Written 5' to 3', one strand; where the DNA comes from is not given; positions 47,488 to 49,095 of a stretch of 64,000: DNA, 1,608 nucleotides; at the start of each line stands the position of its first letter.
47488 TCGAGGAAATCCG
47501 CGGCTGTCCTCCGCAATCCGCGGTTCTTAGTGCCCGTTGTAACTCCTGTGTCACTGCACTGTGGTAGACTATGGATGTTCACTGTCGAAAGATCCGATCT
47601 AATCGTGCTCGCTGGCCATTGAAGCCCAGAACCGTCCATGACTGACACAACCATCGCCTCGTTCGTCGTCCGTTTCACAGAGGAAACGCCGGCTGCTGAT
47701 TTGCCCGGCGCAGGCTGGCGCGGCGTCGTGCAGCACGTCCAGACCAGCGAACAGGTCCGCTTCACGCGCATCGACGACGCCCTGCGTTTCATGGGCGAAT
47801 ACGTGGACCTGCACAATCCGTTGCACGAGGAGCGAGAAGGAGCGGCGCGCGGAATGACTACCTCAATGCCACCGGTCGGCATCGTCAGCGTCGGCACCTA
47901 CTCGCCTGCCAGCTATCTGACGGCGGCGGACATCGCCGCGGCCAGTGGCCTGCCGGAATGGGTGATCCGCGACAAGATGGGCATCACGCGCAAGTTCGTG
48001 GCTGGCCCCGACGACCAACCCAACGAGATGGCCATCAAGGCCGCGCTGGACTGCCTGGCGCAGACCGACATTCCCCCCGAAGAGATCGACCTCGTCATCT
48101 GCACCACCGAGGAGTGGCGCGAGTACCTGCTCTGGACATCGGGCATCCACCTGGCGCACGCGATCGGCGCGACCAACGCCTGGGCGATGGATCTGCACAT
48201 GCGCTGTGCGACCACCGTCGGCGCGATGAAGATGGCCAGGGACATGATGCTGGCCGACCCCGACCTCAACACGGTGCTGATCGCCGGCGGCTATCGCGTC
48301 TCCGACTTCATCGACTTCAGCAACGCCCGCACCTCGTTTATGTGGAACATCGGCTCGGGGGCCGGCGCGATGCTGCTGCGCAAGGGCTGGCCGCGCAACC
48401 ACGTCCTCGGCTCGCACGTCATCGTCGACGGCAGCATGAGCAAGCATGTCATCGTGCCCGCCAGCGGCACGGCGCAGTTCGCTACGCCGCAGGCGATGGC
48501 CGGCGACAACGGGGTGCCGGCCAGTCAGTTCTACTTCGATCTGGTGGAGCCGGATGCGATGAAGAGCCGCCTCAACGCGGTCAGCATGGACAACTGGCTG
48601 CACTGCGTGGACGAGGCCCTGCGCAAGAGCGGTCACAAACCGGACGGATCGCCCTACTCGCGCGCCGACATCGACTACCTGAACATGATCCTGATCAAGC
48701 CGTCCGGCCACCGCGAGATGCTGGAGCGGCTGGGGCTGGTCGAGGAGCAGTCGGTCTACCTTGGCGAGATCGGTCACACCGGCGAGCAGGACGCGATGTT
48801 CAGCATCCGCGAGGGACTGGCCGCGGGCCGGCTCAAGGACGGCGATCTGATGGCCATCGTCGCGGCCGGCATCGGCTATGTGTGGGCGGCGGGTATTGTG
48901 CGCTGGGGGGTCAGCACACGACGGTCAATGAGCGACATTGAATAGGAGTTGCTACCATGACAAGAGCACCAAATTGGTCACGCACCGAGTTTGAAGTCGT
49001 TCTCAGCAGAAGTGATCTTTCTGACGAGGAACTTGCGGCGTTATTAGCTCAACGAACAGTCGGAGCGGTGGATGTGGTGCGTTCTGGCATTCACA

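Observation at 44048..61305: SARP/STAND-regulated acyl-chain cluster with two atypical KASIII, two AMP-ligases, a FabG-like reductase and three hydrolases; possible head-to-head condensation or alkyl-metabolite pathway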

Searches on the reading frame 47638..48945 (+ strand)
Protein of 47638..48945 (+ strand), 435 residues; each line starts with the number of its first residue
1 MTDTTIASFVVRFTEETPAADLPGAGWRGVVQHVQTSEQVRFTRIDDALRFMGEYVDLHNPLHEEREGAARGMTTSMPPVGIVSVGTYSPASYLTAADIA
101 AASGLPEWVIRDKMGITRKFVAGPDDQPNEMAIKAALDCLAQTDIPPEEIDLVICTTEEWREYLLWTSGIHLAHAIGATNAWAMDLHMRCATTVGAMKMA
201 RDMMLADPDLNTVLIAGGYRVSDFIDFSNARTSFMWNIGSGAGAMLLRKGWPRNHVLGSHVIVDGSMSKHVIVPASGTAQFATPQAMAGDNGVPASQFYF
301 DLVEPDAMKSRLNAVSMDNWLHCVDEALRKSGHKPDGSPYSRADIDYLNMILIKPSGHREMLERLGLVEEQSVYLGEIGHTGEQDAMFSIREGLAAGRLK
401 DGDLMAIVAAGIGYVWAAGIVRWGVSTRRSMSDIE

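Call 4: search_protein_families(library=pfam, proteins=[window:47638-48945:+], max_evalue=0.01)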
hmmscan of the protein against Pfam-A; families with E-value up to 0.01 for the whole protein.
window:47638-48945:+ (435 aa): 2 families
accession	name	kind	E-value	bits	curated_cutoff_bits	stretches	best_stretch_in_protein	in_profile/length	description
PF08545.16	ACP_syn_III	-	1.6e-13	50.8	24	1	184-265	1-80/80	3-Oxoacyl-[acyl-carrier-protein (ACP)] synthase III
PF08541.16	ACP_syn_III_C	-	4.7e-13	49.5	26.6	1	340-423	6-90/90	3-Oxoacyl-[acyl-carrier-protein (ACP)] synthase III C terminal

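Call 6: search_protein_families(library=ncbifam, proteins=[window:47638-48945:+], max_evalue=0.001)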
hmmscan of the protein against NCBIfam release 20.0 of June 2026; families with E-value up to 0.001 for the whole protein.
window:47638-48945:+ (435 aa): 10 families
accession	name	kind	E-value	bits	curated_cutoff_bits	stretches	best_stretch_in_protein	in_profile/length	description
NF005308.0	PRK06840.1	equivalog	3.4e-123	411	315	1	79-424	4-336/339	3-oxoacyl-ACP synthase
NF006829.0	PRK09352.1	subfamily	9.4e-34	116.8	249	1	79-282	4-203/322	beta-ketoacyl-ACP synthase 3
TIGR00747.1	fabH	subfamily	1.3e-26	93.5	292.1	1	80-279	3-198/322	beta-ketoacyl-ACP synthase III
NF004623.0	PRK05963.1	equivalog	1.3e-20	74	437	1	81-290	7-212/328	beta-ketoacyl-ACP synthase III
NF003274.0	PRK04262.1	equivalog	6.9e-13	48.3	244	1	80-208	3-131/347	hydroxymethylglutaryl-CoA synthase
NF005541.0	PRK07204.1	equivalog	2.6e-11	43.5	402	1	80-279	5-201/329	beta-ketoacyl-ACP synthase III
TIGR00748.1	HMG_CoA_syn_Arc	equivalog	1.2e-08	34.6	353.35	1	80-201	2-123/345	hydroxymethylglutaryl-CoA synthase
NF005703.0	PRK07515.1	equivalog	2.3e-08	33.3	304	1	129-248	97-211/373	beta-ketoacyl-ACP synthase III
TIGR01835.1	HMG-CoA-S_prok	equivalog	0.00015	20.7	360.35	1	80-249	1-162/382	hydroxymethylglutaryl-CoA synthase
NF006720.0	PRK09258.1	equivalog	0.00035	20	285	0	105-204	38-137/338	3-oxoacyl-ACP synthase III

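Call 8: find_homologous_proteins(query=window:47854-48942:+)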
Query seq(363 aa) (363 aa): 1859 proteins with E <= 0.001 among 8000 candidates; the best 120 are listed.
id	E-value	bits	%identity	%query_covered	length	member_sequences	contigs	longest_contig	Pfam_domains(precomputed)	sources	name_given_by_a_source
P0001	9.4e-222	754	92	98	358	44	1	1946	PF08545.17,PF08541.17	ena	-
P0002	9.3e-209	711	87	96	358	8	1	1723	PF08545.17,PF08541.17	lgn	-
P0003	3.7e-206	702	86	96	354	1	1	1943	PF08545.17,PF08541.17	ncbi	-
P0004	5.8e-206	702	86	96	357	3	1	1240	PF08545.17,PF08541.17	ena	-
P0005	6.8e-206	701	86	96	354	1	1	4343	PF08545.17,PF08541.17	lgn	-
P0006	6.5e-205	698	86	96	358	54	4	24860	PF08545.17,PF08541.17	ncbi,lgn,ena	-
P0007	3.7e-204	696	85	98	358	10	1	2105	PF08545.17,PF08541.17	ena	-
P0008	9.7e-203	691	86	96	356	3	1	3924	PF08545.17,PF08541.17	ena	-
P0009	5.0e-202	689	84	98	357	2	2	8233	PF08545.17,PF08541.17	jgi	jgi:3-oxoacyl-[acyl-carrier-protein] synthase-3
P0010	3.8e-200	683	84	97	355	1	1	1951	PF08545.17,PF08541.17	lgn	-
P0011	7.3e-200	682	84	98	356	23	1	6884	PF08545.17,PF08541.17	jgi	jgi:3-oxoacyl-[acyl-carrier-protein] synthase-3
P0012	2.1e-199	680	85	95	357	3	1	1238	PF08545.17,PF08541.17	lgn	-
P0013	5.8e-199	679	84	95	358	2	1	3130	PF08545.17,PF08541.17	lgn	-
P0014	4.1e-198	676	82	97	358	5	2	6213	PF08545.17,PF08541.17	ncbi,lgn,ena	-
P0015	4.1e-197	673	80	98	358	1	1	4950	PF08545.17,PF08541.17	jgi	jgi:3-oxoacyl-[acyl-carrier-protein] synthase-3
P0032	1.2e-190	651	80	96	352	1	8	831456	PF08545.17,PF08541.17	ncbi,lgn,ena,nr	ncbi:MAG: 3-oxoacyl-ACP synthase [Chloroflexi bacterium]|nr:3-oxoacyl-ACP synthase [Chloroflexota ba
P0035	1.8e-190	651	80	96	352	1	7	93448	PF08545.17,PF08541.17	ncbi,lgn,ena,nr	ncbi:MAG: 3-oxoacyl-ACP synthase [Candidatus Promineifilaceae bacterium]|nr:3-oxoacyl-ACP synthase [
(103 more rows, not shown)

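Call 9: find_encoding_contigs(protein=P0006, flank=10000, max_places=3)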
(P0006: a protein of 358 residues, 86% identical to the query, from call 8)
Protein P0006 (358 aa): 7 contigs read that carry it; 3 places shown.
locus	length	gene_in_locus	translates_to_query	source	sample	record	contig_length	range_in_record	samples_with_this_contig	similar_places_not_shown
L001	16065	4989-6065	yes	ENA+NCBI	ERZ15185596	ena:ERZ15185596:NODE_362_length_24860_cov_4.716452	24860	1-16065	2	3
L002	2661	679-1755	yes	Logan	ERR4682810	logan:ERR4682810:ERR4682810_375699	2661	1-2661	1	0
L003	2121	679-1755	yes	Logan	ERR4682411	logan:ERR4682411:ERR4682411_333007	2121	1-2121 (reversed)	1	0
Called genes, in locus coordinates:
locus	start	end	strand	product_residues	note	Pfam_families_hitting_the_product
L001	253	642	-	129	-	PF20126:TumE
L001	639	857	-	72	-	-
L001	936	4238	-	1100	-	PF13401:AAA_22 (weak), PF13424:TPR_12 (faint), PF25873:WHD_MalT, PF17874:TPR_MalT (weak), PF03704:BTAD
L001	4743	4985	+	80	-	-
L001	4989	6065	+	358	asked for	PF08545:ACP_syn_III, PF08541:ACP_syn_III_C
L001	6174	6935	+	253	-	PF00106:adh_short, PF08659:KR, PF13561:adh_short_C2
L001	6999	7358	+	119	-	PF05635:23S_rRNA_IVP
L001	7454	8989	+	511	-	PF00501:AMP-binding, PF13193:AMP-binding_C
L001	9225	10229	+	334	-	PF08545:ACP_syn_III, PF08541:ACP_syn_III_C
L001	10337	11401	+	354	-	PF00561:Abhydrolase_1, PF12146:Hydrolase_4, PF12697:Abhydrolase_6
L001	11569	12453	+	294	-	PF00561:Abhydrolase_1, PF12146:Hydrolase_4, PF12697:Abhydrolase_6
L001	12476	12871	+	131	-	PF00903:Glyoxalase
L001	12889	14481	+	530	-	PF00501:AMP-binding, PF13193:AMP-binding_C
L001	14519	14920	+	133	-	PF05635:23S_rRNA_IVP, PF22296:bAvd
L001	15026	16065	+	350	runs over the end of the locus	PF07819:PGAP1 (faint), PF12146:Hydrolase_4, PF00561:Abhydrolase_1, PF12697:Abhydrolase_6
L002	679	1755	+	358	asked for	PF08545:ACP_syn_III, PF08541:ACP_syn_III_C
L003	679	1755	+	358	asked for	PF08545:ACP_syn_III, PF08541:ACP_syn_III_C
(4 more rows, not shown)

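Call 10: find_encoding_contigs(protein=P0035, flank=10000, max_places=3)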
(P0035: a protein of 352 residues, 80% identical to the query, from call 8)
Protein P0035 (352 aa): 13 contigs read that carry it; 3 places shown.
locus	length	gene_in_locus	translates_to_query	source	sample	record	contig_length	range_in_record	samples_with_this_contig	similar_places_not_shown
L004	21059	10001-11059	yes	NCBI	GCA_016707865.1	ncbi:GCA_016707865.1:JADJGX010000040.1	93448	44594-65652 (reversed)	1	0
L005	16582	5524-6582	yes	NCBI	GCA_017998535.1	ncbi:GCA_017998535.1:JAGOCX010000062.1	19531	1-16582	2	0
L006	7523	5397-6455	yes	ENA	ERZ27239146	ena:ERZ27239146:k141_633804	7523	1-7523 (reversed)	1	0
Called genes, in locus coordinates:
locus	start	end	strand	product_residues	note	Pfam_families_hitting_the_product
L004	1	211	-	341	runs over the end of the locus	PF03706:LPG_synthase_TM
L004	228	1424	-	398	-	PF01066:CDP-OH_P_transf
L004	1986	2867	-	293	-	PF00126:HTH_1, PF03466:LysR_substrate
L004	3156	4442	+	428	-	PF07690:MFS_1, PF13347:MFS_2, PF03209:PUCC (weak), PF07690:MFS_1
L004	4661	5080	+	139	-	PF00072:Response_reg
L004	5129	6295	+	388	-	PF00291:PALP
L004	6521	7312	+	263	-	PF00378:ECH_1, PF16113:ECH_2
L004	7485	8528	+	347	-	PF00561:Abhydrolase_1, PF12146:Hydrolase_4, PF12697:Abhydrolase_6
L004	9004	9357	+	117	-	PF05973:Gp49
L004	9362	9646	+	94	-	PF13744:HTH_37 (weak), PF13443:HTH_26 (weak)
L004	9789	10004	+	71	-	-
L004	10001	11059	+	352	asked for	PF08545:ACP_syn_III, PF08541:ACP_syn_III_C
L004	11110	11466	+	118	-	PF05635:23S_rRNA_IVP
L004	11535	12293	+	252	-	PF00106:adh_short, PF08659:KR, PF13561:adh_short_C2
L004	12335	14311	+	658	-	PF05635:23S_rRNA_IVP, PF00501:AMP-binding, PF13193:AMP-binding_C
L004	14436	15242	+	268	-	PF00561:Abhydrolase_1, PF12146:Hydrolase_4, PF12697:Abhydrolase_6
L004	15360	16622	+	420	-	PF00108:Thiolase_N, PF22691:Thiolase_C_1, PF02803:Thiolase_C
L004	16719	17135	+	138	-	PF01796:OB_ChsH2_C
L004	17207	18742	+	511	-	PF00501:AMP-binding, PF13193:AMP-binding_C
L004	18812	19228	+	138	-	PF01575:MaoC_dehydratas, PF13452:FAS1_DH_region (weak)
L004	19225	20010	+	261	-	PF00378:ECH_1, PF16113:ECH_2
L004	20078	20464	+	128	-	-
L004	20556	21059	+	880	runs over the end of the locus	PF13433:Peripla_BP_5, PF13458:Peripla_BP_6, PF01094:ANF_receptor, PF13433:Peripla_BP_5, PF13458:Peripla_BP_6, PF01094:ANF_receptor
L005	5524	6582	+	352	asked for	PF08545:ACP_syn_III, PF08541:ACP_syn_III_C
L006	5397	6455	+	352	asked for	PF08545:ACP_syn_III, PF08541:ACP_syn_III_C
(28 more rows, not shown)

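Call 16: search_solved_structures(query=P0006, max_evalue=0.00001)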
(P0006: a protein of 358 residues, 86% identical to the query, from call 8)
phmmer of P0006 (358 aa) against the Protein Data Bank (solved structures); distinct sequences matched with E-value up to 0.00001: 43.
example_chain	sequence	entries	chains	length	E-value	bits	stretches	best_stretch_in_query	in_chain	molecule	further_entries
8vd9_A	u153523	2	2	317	1.4e-19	73.6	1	7-199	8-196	Beta-ketoacyl-[acyl-carrier-protein] synthase III 1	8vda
1ub7_A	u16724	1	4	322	6e-17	65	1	8-351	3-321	3-oxoacyl-[acyl-carrier protein] synthase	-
1zow_A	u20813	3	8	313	1.8e-15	60.2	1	7-200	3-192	3-oxoacyl-[acyl-carrier-protein] synthase III | 3-oxoacyl-[acyl-carrier-protein] synthase 3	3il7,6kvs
2ebd_A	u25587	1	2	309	6.4e-15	58.3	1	9-196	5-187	3-oxoacyl-[acyl-carrier-protein] synthase 3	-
4dfe_A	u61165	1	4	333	6.6e-15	58.3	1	9-348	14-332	3-oxoacyl-[acyl-carrier-protein] synthase 3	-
1mzj_A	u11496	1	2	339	4e-13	52.4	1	9-172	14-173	Beta-ketoacylsynthase III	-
2qny_A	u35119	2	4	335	2.2e-12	50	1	6-174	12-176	3-oxoacyl-[acyl-carrier-protein] synthase 3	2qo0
1hzp_A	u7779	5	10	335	2.5e-12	49.8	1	6-174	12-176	3-OXOACYL-[ACYL-CARRIER-PROTEIN] SYNTHASE III | 3-oxoacyl-[acyl-carrier-protein] synthase 3 | Beta-ketoacyl-ACP synthase III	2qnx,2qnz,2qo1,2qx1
1m1m_A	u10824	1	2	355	2.9e-12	49.6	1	6-173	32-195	3-OXOACYL-[ACYL-CARRIER-PROTEIN] SYNTHASE III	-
2ahb_A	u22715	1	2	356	8.2e-12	48.1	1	6-174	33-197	Beta- ketoacyl-ACP synthase III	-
4ewp_A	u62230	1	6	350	9e-12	48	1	3-174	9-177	3-oxoacyl-[acyl-carrier-protein] synthase 3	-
4wzu_A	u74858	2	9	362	9.2e-12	48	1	12-352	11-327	3-oxoacyl-[acyl-carrier-protein] synthase 3 protein 2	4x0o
2aj9_A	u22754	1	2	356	1.6e-11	47.1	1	6-174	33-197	3-oxoacyl-[acyl-carrier-protein] synthase III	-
4ryb_A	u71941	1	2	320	2.1e-11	46.8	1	10-202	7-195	3-oxoacyl-[acyl-carrier-protein] synthase 3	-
1hn9_A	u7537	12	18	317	2.8e-11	46.4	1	9-348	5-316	BETA-KETOACYL-ACYL CARRIER PROTEIN SYNTHASE III | 3-oxoacyl-[acyl-carrier-protein] synthase III | 3-oxoacyl-[acyl-carrier-protein] synthase 3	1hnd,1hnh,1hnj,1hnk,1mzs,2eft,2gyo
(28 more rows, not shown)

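Call 24: find_encoding_contigs(protein=P0032, flank=10000, max_places=2)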
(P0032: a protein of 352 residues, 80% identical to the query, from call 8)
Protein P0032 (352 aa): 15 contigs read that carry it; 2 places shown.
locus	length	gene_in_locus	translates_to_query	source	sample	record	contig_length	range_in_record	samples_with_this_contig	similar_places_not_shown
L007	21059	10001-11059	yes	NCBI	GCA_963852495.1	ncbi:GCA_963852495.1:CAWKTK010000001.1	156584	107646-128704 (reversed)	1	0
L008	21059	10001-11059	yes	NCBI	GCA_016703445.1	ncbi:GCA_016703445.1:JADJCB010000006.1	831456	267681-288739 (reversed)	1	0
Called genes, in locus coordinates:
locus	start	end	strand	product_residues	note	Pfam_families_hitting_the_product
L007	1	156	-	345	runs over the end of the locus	PF03706:LPG_synthase_TM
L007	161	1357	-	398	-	PF01066:CDP-OH_P_transf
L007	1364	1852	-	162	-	PF04248:NTP_transf_9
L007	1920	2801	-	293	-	PF00126:HTH_1, PF03466:LysR_substrate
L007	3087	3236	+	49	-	-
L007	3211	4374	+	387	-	PF07690:MFS_1, PF13347:MFS_2, PF07690:MFS_1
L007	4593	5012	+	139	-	PF00072:Response_reg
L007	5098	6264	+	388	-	PF00291:PALP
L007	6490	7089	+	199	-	PF00378:ECH_1, PF16113:ECH_2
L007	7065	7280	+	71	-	-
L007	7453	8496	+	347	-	PF00561:Abhydrolase_1, PF12146:Hydrolase_4, PF12697:Abhydrolase_6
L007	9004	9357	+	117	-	PF05973:Gp49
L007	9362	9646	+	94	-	PF13744:HTH_37 (weak), PF13443:HTH_26 (weak)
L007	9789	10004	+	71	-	-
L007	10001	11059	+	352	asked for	PF08545:ACP_syn_III, PF08541:ACP_syn_III_C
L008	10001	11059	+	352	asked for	PF08545:ACP_syn_III, PF08541:ACP_syn_III_C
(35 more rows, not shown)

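Call 25: search_protein_representatives(protein=P0006)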
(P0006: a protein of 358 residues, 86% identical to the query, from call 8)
Query: 358 residues. Proteins with E-value up to 0.001 (for the whole library): 2778; up to 1e-10: 702; up to 1e-30: 108. The best 150 are listed.
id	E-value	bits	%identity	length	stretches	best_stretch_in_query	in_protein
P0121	8.1e-157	538.3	69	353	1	8-351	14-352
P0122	3.2e-80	286.4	58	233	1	7-240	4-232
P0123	4.9e-75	269.3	41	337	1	7-351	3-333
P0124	1.4e-74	267.8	41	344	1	7-351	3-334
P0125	1.1e-72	261.6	41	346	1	4-351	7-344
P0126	1.7e-67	244.5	38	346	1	5-352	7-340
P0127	2.0e-62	227.8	75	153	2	5-92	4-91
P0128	2.7e-62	227.4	36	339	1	3-349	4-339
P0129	3.3e-62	227.1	36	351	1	6-350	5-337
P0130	5.1e-62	226.5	38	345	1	7-351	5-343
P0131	6.9e-62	226.1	38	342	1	6-350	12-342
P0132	3.9e-61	223.6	37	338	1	6-350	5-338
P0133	2.7e-60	220.8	39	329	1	7-349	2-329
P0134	3.8e-60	220.3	69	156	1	194-351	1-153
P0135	5.6e-60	219.8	45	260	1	6-258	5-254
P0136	1.5e-59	218.4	36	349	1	6-350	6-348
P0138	7.7e-59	216.0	36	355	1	6-351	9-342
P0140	8.3e-58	212.6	35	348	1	6-351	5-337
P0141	1.3e-57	212.0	38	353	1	7-349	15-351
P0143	8.5e-55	202.7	36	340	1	3-354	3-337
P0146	9.2e-54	199.3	35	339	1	6-350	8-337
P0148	2.6e-53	197.8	34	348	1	6-352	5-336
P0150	7.0e-53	196.4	34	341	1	7-352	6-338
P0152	2.1e-51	191.6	37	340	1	6-351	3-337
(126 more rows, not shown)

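Call 26: list_cluster_members(proteins=[P0121, P0123, P0124, P0125, P0126, P0128, P0129, P0130, P0131, P0133])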
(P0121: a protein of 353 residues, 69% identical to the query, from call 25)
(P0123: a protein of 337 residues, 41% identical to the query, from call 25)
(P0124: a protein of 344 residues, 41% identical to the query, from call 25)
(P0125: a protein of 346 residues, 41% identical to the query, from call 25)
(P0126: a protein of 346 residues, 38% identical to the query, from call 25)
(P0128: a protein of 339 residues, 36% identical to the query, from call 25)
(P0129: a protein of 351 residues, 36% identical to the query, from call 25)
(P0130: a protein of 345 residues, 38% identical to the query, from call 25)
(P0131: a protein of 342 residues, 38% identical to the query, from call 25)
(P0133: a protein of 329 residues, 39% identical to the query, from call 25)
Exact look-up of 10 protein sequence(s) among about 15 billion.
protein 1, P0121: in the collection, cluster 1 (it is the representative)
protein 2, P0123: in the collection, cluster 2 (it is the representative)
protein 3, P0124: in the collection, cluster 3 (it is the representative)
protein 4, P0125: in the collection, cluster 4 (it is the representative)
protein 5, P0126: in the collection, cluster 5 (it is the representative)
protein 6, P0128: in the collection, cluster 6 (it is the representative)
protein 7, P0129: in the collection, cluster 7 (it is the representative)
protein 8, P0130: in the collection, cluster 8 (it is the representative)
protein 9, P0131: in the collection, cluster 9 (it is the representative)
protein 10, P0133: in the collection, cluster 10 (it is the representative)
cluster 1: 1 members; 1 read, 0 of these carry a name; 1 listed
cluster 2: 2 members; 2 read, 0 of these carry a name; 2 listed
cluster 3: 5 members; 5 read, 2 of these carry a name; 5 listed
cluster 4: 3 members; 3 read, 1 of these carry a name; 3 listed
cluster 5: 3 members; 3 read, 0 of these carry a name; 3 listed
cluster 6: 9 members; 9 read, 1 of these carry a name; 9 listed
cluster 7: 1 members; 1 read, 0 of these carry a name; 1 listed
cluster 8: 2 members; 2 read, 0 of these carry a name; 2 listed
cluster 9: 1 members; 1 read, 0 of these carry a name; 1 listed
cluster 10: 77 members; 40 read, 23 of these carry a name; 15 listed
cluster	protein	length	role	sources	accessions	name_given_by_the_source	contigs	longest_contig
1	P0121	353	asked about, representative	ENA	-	-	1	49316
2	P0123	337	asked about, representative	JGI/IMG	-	-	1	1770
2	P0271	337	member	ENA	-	-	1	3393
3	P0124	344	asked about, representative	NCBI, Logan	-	-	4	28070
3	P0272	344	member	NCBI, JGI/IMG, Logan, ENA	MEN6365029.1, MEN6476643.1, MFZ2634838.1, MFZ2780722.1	MAG: 3-oxoacyl-ACP synthase [Rectinema sp.]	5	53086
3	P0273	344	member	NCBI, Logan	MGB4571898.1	MAG: 3-oxoacyl-ACP synthase [Rectinemataceae bacterium]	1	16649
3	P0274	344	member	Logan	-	-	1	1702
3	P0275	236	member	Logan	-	-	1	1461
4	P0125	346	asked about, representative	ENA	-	-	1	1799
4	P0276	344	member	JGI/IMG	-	3-oxoacyl-[acyl-carrier-protein] synthase-3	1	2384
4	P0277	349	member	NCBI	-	-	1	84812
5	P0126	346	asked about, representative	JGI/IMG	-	-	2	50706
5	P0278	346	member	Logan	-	-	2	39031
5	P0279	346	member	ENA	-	-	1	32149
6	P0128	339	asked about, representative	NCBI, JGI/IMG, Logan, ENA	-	-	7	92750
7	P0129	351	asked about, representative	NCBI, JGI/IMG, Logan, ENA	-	-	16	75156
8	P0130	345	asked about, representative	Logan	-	-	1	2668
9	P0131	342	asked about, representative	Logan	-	-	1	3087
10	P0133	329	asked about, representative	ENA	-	-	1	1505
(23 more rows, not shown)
